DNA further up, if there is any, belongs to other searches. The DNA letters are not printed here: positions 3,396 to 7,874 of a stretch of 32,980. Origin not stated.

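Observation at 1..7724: Two giant fused glycosyltransferase 'assembly-line' proteins (1 MTase-like + 7 GT modules, each with TPR-like segments) sitting directly on fliD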

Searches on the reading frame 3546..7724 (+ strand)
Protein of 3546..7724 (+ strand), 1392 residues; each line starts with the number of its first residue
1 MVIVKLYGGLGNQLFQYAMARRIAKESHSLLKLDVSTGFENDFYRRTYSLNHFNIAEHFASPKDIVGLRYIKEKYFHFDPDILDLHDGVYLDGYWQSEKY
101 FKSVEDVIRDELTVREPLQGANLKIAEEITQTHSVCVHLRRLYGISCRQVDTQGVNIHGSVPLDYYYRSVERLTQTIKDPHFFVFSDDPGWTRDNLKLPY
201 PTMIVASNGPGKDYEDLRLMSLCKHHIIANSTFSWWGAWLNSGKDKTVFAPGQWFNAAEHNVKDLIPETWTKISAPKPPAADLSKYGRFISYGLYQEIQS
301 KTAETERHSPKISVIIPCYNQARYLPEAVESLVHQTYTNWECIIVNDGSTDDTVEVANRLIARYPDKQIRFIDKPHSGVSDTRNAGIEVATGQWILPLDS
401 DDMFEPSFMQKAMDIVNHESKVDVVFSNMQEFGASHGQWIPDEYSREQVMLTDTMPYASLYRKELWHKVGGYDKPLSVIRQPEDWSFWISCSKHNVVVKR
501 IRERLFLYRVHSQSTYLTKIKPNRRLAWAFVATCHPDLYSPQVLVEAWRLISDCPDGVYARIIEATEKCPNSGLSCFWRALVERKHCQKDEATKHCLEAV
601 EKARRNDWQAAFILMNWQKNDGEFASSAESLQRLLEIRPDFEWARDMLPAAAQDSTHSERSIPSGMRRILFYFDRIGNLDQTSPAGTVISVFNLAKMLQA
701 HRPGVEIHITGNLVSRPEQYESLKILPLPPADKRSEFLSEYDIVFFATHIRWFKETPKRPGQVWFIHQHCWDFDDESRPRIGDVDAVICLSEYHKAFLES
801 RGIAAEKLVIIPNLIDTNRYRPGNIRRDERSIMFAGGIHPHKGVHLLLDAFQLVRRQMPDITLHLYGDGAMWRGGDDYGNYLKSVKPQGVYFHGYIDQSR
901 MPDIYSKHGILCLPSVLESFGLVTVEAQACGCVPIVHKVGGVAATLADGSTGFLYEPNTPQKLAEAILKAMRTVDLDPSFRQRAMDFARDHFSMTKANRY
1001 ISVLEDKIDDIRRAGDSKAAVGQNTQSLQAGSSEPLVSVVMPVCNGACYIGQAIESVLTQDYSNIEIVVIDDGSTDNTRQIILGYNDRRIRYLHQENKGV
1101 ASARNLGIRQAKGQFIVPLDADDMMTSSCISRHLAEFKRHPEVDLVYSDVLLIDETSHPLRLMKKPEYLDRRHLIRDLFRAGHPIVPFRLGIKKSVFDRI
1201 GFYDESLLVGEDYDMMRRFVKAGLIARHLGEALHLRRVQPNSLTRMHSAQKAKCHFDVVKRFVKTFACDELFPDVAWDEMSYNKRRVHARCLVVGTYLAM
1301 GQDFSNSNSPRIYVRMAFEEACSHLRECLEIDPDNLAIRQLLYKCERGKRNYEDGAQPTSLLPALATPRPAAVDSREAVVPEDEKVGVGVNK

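Call 6: search_protein_families(library=pfam, proteins=[window:3546-7724:+], max_evalue=0.1)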
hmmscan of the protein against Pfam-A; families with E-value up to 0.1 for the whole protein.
window:3546-7724:+ (1392 aa): 15 families
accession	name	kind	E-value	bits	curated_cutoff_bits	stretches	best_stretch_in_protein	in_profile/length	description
PF00535.33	Glycos_transf_2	-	5.6e-71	238.3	23.3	2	1038-1198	1-165/168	Glycosyl transferase family 2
PF13641.12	Glyco_tranf_2_3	-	8.8e-33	114.7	27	2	310-501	1-204/230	Glycosyltransferase like family 2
PF00534.26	Glycos_transf_1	-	1.2e-29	103.5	26.4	1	824-982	10-167/172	Glycosyl transferases group 1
PF13692.12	Glyco_trans_1_4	-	1.9e-29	103.2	27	1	830-971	2-140/142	Glycosyl transferases group 1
PF10111.15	Glyco_tranf_2_2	-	7.3e-28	98.3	27.3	2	1038-1222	1-202/276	Glycosyltransferase like family 2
PF01531.22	Glyco_transf_11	-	7.8e-26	91.4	23.9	1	74-271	104-295/298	Glycosyl transferase family 11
PF13704.12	Glyco_tranf_2_4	-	3.1e-09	37.7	27.5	1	1048-1137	5-97/98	Glycosyl transferase family 2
PF13632.12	Glyco_trans_2_3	-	1.8e-08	34.9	27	1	1116-1240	2-126/198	Glycosyl transferase family group 2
PF13439.12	Glyco_transf_4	-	2.4e-06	28.1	28.5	1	738-819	70-170/170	Glycosyltransferase Family 4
PF20706.3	GT4-conflict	-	4.2e-06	26.4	26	1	810-949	177-323/385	Family 4 Glycosyltransferase in conflict systems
PF07719.23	TPR_2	-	3.4e-05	24.1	27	0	575-605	3-33/34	Tetratricopeptide repeat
PF13524.12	Glyco_trans_1_2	-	0.00013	22.4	25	1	854-990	9-131/144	Glycosyl transferase-like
PF03071.21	GNT-I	-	0.00018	20.9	25.4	1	970-1096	28-155/434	GNT-I family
PF13428.12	TPR_14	-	0.0042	18.1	23.5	0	1318-1342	17-41/44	Tetratricopeptide repeat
PF14559.12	TPR_19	-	0.014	16.1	25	0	1318-1354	7-43/68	Tetratricopeptide repeat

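Call 7: search_protein_families(library=ncbifam, proteins=[window:3546-7724:+], max_evalue=0.1)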
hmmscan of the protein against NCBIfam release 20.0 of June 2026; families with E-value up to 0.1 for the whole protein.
window:3546-7724:+ (1392 aa): 77 families (the best 25 are shown)
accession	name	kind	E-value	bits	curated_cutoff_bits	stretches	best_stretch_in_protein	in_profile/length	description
NF007482.0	PRK10073.1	equivalog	1.7e-53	181.8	423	2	308-430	4-123/334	glycosyltransferase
NF047683.1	TeichurnBiosyTuaG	equivalog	5.3e-50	170.4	400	2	307-525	3-220/252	teichuronic acid biosynthesis protein TuaG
NF053739.1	GlytfEpsEBac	equivalog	1.2e-44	152.4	450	2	310-513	1-207/265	glycosyltransferase EpsE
NF041875.1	EPS_EpsD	equivalog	1.3e-42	146.3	370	2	1037-1259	1-229/325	exopolysaccharide biosynthesis glycosyltransferase EpsD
TIGR03937.1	PgaC_IcaA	equivalog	4.8e-42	144.3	422.3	2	1027-1146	37-159/407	poly-beta-1,6-N-acetyl-D-glucosamine synthase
NF007453.0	PRK10018.1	equivalog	6.2e-35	121.2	382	2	1033-1263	4-233/280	colanic acid biosynthesis glycosyltransferase WcaA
TIGR04017.1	WcaA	equivalog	1e-34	120.4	495.75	2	1033-1262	3-231/279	colanic acid biosynthesis glycosyltransferase WcaA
NF050050.1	ProtGlycPglI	equivalog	1.3e-31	110.1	500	2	1035-1137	2-108/306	GalNAc(5)-diNAcBac-PP-undecaprenol beta-1,3-glucosyltransferase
TIGR03965.1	mycofact_glyco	equivalog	2.1e-31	109.3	280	2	1029-1228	68-272/467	mycofactocin biosynthesis glycosyltransferase MftF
NF038302.1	EPS_HpsE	equivalog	3.2e-31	108.5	300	2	312-429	3-124/307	hormogonium polysaccharide biosynthesis glycosyltransferase HpsE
TIGR04283.1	glyco_like_mftF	equivalog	1.5e-30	106.5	182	2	1037-1224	1-174/221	TIGR04283 family arsenosugar biosynthesis glycosyltransferase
TIGR03111.1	glyc2_xrt_Gpos1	hypoth_equivalog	1e-28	100.4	363.95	2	296-422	35-162/439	TIGR03111 family XrtG-associated glycosyltransferase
NF038299.1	EPS_HpsN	equivalog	2.2e-26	92.6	425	2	1035-1151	1-120/317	hormogonium polysaccharide biosynthesis glycosyltransferase HpsN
NF041394.1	GtaseAglG_Halo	equivalog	2.8e-26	92.5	440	2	311-444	2-135/304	glucosyl-dolichyl phosphate glucuronosyltransferase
TIGR04242.1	nodulat_NodC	equivalog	6.3e-20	71.5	550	2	1021-1144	34-162/395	chitooligosaccharide synthase NodC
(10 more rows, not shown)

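Call 10: find_encoding_contigs(protein=window:3546-7724:+, flank=10000, max_places=6)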
Protein window:3546-7724:+ (1392 aa): no gene with exactly this product is on record in the collection.

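Call 13: find_homologous_proteins(query=window:3546-7724:+)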
Query window:3546-7724:+ (1392 aa): 385 proteins with E <= 0.001 among 4900 candidates; the best 120 are listed.
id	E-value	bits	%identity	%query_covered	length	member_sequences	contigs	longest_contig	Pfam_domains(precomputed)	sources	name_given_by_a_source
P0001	0.0e+0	3292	100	100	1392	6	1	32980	PF13632.13,PF10111.15,PF13506.14,PF13641.13,PF00534.27,PF13439.13,PF01531.23,PF00535.33,PF20706.4,PF13692.13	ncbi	-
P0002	0.0e+0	2622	79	100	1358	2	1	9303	PF13632.13,PF10111.15,PF13506.14,PF13641.13,PF00534.27,PF13439.13,PF01531.23,PF00535.33,PF20706.4,PF13692.13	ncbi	ncbi:MAG: glycosyltransferase [Sedimentisphaerales bacterium]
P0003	0.0e+0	2490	75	98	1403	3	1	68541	PF13632.13,PF10111.15,PF13506.14,PF13641.13,PF00534.27,PF13439.13,PF01531.23,PF00535.33,PF07719.24,PF20706.4,PF13692.13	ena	-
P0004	0.0e+0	2485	75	97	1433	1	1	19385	PF13632.13,PF10111.15,PF13506.14,PF13641.13,PF00534.27,PF13439.13,PF01531.23,PF00535.33,PF13692.13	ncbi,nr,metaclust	ncbi:MAG: hypothetical protein A2Z25_15860 [Planctomycetes bacterium RBG_16_55_9]|nr:MAG: hypothetic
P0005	0.0e+0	2465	74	99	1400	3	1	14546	PF13632.13,PF10111.15,PF13506.14,PF13641.13,PF00534.27,PF13439.13,PF01531.23,PF00535.33,PF13692.13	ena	-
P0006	0.0e+0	2385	71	100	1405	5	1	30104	PF13632.13,PF10111.15,PF13506.14,PF13641.13,PF00534.27,PF13439.13,PF01531.23,PF00535.33,PF13692.13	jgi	-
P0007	0.0e+0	2307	70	97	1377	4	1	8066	PF13632.13,PF10111.15,PF13506.14,PF13641.13,PF00534.27,PF13439.13,PF01531.23,PF00535.33,PF13692.13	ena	-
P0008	0.0e+0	2290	70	97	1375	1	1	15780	PF13632.13,PF10111.15,PF13506.14,PF13641.13,PF00534.27,PF13524.13,PF01531.23,PF00535.33,PF13692.13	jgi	jgi:glycosyltransferase involved in cell wall biosynthesis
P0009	0.0e+0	2263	69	97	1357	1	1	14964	PF13632.13,PF10111.15,PF13506.14,PF13641.13,PF00534.27,PF13524.13,PF01531.23,PF00535.33,PF20706.4,PF13692.13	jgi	jgi:glycosyltransferase involved in cell wall biosynthesis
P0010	0.0e+0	2247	68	97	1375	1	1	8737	PF13632.13,PF10111.15,PF13506.14,PF13641.13,PF00534.27,PF01531.23,PF00535.33,PF13692.13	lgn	-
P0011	0.0e+0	2115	71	89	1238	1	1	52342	PF13632.13,PF10111.15,PF13506.14,PF13641.13,PF00534.27,PF13524.13,PF13439.13,PF01531.23,PF00535.33,PF20706.4,PF13692.13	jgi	jgi:glycosyltransferase involved in cell wall biosynthesis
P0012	0.0e+0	1849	71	76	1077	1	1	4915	PF10111.15,PF13506.14,PF13641.13,PF00534.27,PF13439.13,PF01531.23,PF00535.33,PF13692.13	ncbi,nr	ncbi:MAG: glycosyltransferase, partial [Sedimentisphaerales bacterium]|nr:glycosyltransferase [Sedim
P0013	0.0e+0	1819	71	76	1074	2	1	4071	PF13632.13,PF10111.15,PF13506.14,PF13641.13,PF00534.27,PF00535.33,PF13692.13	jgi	-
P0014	0.0e+0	1731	63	51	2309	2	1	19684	PF13431.13,PF23914.2,PF10111.15,PF13506.14,PF13524.13,PF13428.13,PF04733.21,PF00535.33,PF25064.2,PF13692.13,PF14559.13,PF13632.13,PF13641.13,PF00534.27,PF00515.35,PF13432.13,PF13181.13,PF07719.24,PF20706.4,PF13174.13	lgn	-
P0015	0.0e+0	1696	72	70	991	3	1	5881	PF13632.13,PF10111.15,PF13506.14,PF13641.13,PF00534.27,PF13524.13,PF13439.13,PF00535.33,PF07719.24,PF20706.4,PF13692.13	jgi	jgi:glycosyltransferase involved in cell wall biosynthesis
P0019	0.0e+0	1500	58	54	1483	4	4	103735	PF13431.13,PF23914.2,PF10111.15,PF13506.14,PF13428.13,PF00535.33,PF13692.13,PF14559.13,PF13632.13,PF13641.13,PF00534.27,PF00515.35,PF13432.13,PF13181.13,PF07719.24,PF13174.13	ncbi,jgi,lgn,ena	-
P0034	4.2e-161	556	30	68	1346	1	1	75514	PF10111.15,PF13506.14,PF13641.13,PF00534.27,PF13439.13,PF00535.33,PF13692.13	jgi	jgi:glycosyltransferase involved in cell wall biosynthesis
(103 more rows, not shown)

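Call 14: find_encoding_contigs(protein=P0003, flank=10000, max_places=2)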
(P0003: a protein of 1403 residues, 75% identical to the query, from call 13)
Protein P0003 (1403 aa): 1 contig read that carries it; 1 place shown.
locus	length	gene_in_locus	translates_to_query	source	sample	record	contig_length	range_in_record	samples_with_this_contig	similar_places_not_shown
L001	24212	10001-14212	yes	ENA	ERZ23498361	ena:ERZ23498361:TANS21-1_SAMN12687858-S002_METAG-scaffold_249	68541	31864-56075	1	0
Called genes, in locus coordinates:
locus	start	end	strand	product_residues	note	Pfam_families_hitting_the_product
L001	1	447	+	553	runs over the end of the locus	PF00535:Glycos_transf_2, PF10111:Glyco_tranf_2_2 (faint), PF13641:Glyco_tranf_2_3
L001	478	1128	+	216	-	PF13424:TPR_12 (faint), PF14559:TPR_19 (faint), PF21033:RMD1-3 (faint), PF13431:TPR_17 (faint), PF23914:TPR_CcmH_CycH (faint), PF25063:ARM_TT21_C (faint), PF00515:TPR_1 (faint), PF07719:TPR_2 (faint), +5 more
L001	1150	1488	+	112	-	-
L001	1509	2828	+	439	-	PF00365:PFK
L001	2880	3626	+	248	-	PF12804:NTP_transf_3 (weak)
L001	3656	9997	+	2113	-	PF00535:Glycos_transf_2, PF13641:Glyco_tranf_2_3 (faint), PF01596:Methyltransf_3 (weak), PF13578:Methyltransf_24, PF01075:Glyco_transf_9, PF00535:Glycos_transf_2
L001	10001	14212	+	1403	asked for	PF01531:Glyco_transf_11, PF00535:Glycos_transf_2, PF13641:Glyco_tranf_2_3, PF00534:Glycos_transf_1, PF13692:Glyco_trans_1_4, PF00535:Glycos_transf_2, PF10111:Glyco_tranf_2_2, PF13641:Glyco_tranf_2_3, +6 more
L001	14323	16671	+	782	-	PF02465:FliD_N, PF07196:Flagellin_IN (faint), PF07195:FliD_C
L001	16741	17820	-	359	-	PF01312:Bac_export_2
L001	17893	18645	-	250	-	PF01311:Bac_export_1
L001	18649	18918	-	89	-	PF01313:Bac_export_3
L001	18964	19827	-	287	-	PF00813:FliP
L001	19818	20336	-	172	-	PF04347:FliO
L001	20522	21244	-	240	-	PF13677:MotB_plug (weak), PF00691:OmpA (weak)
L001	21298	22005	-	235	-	PF13677:MotB_plug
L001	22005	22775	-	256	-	PF01618:MotA_ExbB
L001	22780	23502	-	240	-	-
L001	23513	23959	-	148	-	PF02050:FliJ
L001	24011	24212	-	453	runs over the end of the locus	PF02874:ATP-synt_ab_N (weak), PF00006:ATP-synt_ab, PF18269:T3SS_ATPase_C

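Call 15: find_encoding_contigs(protein=P0011, flank=10000, max_places=2)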
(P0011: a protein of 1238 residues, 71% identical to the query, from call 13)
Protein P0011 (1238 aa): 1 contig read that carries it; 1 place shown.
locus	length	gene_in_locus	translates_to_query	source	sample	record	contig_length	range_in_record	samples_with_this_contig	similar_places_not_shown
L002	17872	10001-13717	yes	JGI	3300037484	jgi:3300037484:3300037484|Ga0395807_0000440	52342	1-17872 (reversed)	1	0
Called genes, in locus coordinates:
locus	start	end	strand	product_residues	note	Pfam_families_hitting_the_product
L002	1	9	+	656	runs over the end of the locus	PF02779:Transket_pyr, PF13649:Methyltransf_25 (faint), PF02780:Transketolase_C, PF17147:PFOR_II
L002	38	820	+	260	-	PF00106:adh_short, PF13561:adh_short_C2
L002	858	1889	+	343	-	PF05368:NmrA (weak), PF01073:3Beta_HSD, PF01370:Epimerase, PF02719:Polysacc_synt_2, PF13460:NAD_binding_10, PF16363:GDP_Man_Dehyd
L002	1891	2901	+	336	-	PF13424:TPR_12 (weak), PF14559:TPR_19, PF13371:TPR_9 (weak), PF13489:Methyltransf_23, PF13847:Methyltransf_31, PF08241:Methyltransf_11, PF08242:Methyltransf_12, PF13649:Methyltransf_25, +11 more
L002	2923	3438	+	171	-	PF00908:dTDP_sugar_isom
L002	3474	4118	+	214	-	PF05368:NmrA, PF01073:3Beta_HSD, PF01370:Epimerase, PF02719:Polysacc_synt_2 (faint), PF07993:NAD_binding_4 (faint), PF13460:NAD_binding_10, PF16363:GDP_Man_Dehyd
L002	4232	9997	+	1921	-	PF13489:Methyltransf_23, PF07021:MetW, PF08241:Methyltransf_11, PF08242:Methyltransf_12, PF13649:Methyltransf_25, PF13847:Methyltransf_31, PF00535:Glycos_transf_2, PF01075:Glyco_transf_9, +5 more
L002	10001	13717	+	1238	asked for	PF01531:Glyco_transf_11, PF13641:Glyco_tranf_2_3, PF00535:Glycos_transf_2, PF10111:Glyco_tranf_2_2, PF20706:GT4-conflict, PF00534:Glycos_transf_1, PF13692:Glyco_trans_1_4, PF00535:Glycos_transf_2, +6 more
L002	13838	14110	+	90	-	-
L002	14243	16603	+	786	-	PF02465:FliD_N, PF07196:Flagellin_IN (faint), PF07195:FliD_C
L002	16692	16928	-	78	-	-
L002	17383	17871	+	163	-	?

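Call 16: find_encoding_contigs(protein=P0006, flank=10000, max_places=2)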
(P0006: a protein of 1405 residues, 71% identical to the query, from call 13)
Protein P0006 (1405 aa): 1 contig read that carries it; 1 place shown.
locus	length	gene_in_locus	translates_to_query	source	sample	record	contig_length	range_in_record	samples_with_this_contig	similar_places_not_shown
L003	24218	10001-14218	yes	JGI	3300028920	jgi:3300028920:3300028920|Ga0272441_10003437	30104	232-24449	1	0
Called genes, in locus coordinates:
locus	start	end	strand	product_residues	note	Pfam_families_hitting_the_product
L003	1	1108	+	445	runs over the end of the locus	?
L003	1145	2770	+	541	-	PF00535:Glycos_transf_2, PF10111:Glyco_tranf_2_2 (weak), PF13641:Glyco_tranf_2_3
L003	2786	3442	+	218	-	PF21033:RMD1-3 (faint), PF13431:TPR_17 (faint), PF00515:TPR_1 (faint), PF13181:TPR_8 (weak), PF13424:TPR_12 (weak), PF13432:TPR_16, PF14559:TPR_19, PF23914:TPR_CcmH_CycH (weak), +6 more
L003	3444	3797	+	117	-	-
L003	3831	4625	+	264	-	-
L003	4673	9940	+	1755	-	PF00535:Glycos_transf_2, PF03071:GNT-I (faint), PF13641:Glyco_tranf_2_3 (faint), PF00534:Glycos_transf_1, PF13692:Glyco_trans_1_4, PF00535:Glycos_transf_2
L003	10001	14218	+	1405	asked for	PF01531:Glyco_transf_11, PF13641:Glyco_tranf_2_3, PF00535:Glycos_transf_2, PF10111:Glyco_tranf_2_2, PF00534:Glycos_transf_1, PF13692:Glyco_trans_1_4, PF00535:Glycos_transf_2, PF10111:Glyco_tranf_2_2, +4 more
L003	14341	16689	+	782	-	PF02465:FliD_N, PF07196:Flagellin_IN (weak), PF07195:FliD_C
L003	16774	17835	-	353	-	PF01312:Bac_export_2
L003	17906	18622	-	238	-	PF01311:Bac_export_1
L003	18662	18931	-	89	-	PF01313:Bac_export_3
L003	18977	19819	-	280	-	PF00813:FliP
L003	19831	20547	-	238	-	PF04347:FliO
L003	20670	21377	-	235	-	PF00691:OmpA (weak)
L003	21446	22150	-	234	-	PF13677:MotB_plug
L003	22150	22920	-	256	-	PF01618:MotA_ExbB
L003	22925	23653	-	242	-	-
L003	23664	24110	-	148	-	PF02050:FliJ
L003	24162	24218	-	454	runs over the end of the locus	PF02874:ATP-synt_ab_N (weak), PF00006:ATP-synt_ab, PF18269:T3SS_ATPase_C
